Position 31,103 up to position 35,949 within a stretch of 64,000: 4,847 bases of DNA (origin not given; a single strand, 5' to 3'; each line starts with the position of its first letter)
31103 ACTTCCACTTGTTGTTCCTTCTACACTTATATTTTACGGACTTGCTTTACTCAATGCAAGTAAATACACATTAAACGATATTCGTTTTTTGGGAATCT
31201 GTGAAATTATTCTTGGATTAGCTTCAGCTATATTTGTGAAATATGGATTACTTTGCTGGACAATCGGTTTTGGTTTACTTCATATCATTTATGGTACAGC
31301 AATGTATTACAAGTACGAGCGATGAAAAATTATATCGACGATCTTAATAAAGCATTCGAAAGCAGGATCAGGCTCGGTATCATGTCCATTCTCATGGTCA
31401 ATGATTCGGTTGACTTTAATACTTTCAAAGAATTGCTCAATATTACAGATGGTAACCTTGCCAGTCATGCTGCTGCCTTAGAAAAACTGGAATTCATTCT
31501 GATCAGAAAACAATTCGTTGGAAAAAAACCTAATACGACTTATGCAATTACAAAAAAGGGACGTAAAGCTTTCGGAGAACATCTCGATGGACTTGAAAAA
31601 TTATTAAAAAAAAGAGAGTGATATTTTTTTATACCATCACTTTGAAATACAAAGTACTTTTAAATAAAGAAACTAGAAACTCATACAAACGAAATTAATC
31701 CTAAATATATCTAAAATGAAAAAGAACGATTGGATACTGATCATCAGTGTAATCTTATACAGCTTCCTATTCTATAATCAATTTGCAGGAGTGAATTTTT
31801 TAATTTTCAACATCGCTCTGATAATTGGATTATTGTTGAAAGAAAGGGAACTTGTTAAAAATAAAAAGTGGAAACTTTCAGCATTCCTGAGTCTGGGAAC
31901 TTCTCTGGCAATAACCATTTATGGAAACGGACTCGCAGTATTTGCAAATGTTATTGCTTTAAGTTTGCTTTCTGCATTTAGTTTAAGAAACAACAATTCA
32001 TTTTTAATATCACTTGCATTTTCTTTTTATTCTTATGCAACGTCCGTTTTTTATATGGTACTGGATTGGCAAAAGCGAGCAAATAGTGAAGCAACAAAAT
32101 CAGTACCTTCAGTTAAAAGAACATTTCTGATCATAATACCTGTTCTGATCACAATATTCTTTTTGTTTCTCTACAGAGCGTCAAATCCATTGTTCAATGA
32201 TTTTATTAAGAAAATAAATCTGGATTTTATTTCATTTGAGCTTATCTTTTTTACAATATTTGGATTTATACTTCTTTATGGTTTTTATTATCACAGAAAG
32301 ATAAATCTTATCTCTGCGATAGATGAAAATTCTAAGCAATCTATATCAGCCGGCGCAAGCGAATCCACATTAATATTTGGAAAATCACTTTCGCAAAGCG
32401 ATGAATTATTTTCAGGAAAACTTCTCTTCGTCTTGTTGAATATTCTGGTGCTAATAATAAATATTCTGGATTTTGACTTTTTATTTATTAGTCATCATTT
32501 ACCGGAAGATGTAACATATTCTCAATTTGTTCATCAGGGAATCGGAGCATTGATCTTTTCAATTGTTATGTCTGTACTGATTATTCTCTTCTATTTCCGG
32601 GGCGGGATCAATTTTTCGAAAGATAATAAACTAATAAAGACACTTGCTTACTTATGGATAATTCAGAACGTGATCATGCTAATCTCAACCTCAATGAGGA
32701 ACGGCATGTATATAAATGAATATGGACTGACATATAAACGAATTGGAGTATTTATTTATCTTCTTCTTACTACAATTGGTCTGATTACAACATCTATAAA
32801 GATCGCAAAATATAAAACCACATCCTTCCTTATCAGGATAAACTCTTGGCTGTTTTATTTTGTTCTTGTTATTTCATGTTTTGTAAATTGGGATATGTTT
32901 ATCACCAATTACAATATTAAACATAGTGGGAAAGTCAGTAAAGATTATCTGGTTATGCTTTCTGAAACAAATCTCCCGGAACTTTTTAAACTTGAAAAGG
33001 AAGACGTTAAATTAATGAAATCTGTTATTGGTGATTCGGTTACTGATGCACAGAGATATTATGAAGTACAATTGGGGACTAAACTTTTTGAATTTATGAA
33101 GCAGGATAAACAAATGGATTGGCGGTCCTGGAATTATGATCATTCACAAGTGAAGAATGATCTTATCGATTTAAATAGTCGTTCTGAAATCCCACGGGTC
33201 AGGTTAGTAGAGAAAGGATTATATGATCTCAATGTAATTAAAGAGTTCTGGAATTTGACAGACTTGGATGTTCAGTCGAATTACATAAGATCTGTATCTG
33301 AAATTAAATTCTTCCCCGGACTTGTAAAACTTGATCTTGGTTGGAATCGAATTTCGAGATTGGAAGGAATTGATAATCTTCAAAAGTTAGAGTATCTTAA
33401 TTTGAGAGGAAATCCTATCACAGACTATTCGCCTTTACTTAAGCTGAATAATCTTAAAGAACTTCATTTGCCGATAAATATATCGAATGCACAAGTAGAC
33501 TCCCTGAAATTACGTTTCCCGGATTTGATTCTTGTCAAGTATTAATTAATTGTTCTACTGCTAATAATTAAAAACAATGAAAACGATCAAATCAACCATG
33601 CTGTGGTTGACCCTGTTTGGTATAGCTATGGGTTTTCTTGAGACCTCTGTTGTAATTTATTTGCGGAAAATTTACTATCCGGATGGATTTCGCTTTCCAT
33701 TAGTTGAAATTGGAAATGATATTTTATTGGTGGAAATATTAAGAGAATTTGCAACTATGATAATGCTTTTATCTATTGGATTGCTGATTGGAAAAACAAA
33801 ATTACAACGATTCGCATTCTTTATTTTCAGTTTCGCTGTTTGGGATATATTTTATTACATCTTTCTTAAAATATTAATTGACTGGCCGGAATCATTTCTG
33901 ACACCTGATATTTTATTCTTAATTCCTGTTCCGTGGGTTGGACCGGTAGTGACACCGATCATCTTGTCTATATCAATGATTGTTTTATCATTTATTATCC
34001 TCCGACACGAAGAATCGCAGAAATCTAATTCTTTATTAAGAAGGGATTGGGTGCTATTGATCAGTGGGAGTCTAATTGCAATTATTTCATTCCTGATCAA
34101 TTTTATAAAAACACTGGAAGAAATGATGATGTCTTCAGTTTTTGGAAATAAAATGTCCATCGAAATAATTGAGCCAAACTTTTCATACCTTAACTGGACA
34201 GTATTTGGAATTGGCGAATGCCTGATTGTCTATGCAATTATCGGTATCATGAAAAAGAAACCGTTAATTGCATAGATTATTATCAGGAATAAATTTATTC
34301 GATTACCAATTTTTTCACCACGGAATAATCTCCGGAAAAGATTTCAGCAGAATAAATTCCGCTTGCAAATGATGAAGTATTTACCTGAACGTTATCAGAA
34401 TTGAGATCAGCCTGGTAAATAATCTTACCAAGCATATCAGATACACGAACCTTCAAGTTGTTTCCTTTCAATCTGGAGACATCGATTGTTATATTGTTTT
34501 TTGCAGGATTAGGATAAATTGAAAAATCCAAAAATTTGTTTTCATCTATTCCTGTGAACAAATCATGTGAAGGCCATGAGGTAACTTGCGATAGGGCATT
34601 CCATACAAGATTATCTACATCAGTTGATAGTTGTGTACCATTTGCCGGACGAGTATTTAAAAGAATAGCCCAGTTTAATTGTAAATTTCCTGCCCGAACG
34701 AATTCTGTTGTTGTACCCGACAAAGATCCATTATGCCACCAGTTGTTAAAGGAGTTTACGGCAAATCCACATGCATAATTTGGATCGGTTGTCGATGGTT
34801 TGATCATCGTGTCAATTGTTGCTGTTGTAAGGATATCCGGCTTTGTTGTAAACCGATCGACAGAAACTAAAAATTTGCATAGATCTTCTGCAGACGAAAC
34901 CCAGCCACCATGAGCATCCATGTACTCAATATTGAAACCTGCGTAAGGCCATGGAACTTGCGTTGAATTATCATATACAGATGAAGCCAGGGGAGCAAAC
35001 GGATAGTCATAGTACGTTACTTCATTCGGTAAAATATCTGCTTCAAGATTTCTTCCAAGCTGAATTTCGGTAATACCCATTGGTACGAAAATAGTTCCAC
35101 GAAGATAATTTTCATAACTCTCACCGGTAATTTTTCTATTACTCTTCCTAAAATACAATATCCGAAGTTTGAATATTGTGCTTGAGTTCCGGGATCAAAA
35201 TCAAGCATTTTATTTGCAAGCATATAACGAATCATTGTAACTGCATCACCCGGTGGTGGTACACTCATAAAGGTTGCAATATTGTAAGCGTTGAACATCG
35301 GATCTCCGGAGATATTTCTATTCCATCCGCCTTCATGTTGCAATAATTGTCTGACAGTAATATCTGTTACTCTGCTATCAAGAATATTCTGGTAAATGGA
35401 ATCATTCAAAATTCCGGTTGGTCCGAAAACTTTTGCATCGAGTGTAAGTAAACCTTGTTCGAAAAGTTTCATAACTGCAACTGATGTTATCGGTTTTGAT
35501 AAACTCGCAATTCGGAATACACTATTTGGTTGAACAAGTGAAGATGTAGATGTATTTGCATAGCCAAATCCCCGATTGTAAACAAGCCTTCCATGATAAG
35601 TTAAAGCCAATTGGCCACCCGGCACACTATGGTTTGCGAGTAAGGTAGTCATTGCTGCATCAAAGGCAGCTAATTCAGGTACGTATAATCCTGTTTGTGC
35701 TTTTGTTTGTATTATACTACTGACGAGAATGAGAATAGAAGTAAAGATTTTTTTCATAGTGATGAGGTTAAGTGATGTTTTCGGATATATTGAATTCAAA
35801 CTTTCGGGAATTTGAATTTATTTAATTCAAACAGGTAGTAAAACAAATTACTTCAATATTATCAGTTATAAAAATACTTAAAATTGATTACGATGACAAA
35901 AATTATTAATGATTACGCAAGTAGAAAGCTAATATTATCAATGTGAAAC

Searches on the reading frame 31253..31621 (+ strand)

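Call 12: search_protein_families(library=pfam, proteins=[window:31253-31621:+], max_evalue=0.001)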
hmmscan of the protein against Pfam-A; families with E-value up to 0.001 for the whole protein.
window:31253-31621:+ (122 aa): 1 family
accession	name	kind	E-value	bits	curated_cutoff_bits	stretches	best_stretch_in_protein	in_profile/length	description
PF13601.12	HTH_34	-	1.6e-28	99.1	27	1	39-118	1-80/80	Winged helix DNA-binding domain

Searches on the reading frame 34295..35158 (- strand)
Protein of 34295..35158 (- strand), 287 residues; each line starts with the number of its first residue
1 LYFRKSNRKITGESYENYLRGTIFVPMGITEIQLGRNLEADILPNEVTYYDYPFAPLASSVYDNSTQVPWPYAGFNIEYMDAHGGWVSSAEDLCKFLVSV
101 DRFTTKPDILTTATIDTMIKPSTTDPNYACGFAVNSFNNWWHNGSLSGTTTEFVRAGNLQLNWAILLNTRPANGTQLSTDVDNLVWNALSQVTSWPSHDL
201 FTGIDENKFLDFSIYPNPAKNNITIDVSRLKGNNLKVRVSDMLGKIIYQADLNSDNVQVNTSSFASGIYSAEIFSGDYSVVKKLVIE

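Call 60: search_protein_families(library=pfam, proteins=[window:34295-35158:-], max_evalue=0.001)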
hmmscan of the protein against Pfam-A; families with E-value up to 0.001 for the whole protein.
window:34295-35158:- (287 aa): 2 families
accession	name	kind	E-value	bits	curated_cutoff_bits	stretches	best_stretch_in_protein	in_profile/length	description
PF18962.6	Por_Secre_tail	-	5.5e-16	59.1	27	1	214-286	1-75/75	Secretion system C-terminal sorting domain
PF00144.29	Beta-lactamase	-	1.7e-09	37.8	27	1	8-173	157-314/329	Beta-lactamase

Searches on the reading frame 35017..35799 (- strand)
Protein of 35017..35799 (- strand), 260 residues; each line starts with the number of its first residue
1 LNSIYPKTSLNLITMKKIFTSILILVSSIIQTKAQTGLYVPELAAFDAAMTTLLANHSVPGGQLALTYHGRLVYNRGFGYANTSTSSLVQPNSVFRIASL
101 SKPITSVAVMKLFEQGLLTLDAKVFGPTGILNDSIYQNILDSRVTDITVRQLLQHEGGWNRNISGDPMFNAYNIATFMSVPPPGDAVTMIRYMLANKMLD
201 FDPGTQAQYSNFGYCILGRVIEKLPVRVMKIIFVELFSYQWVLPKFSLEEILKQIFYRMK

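Call 60: search_protein_families(library=pfam, proteins=[window:35017-35799:-], max_evalue=0.001)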
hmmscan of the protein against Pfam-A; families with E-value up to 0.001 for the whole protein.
window:35017-35799:- (260 aa): 1 family
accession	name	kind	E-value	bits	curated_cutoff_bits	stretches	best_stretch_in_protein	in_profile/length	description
PF00144.29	Beta-lactamase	-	4.2e-37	128.5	27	1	46-223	1-158/329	Beta-lactamase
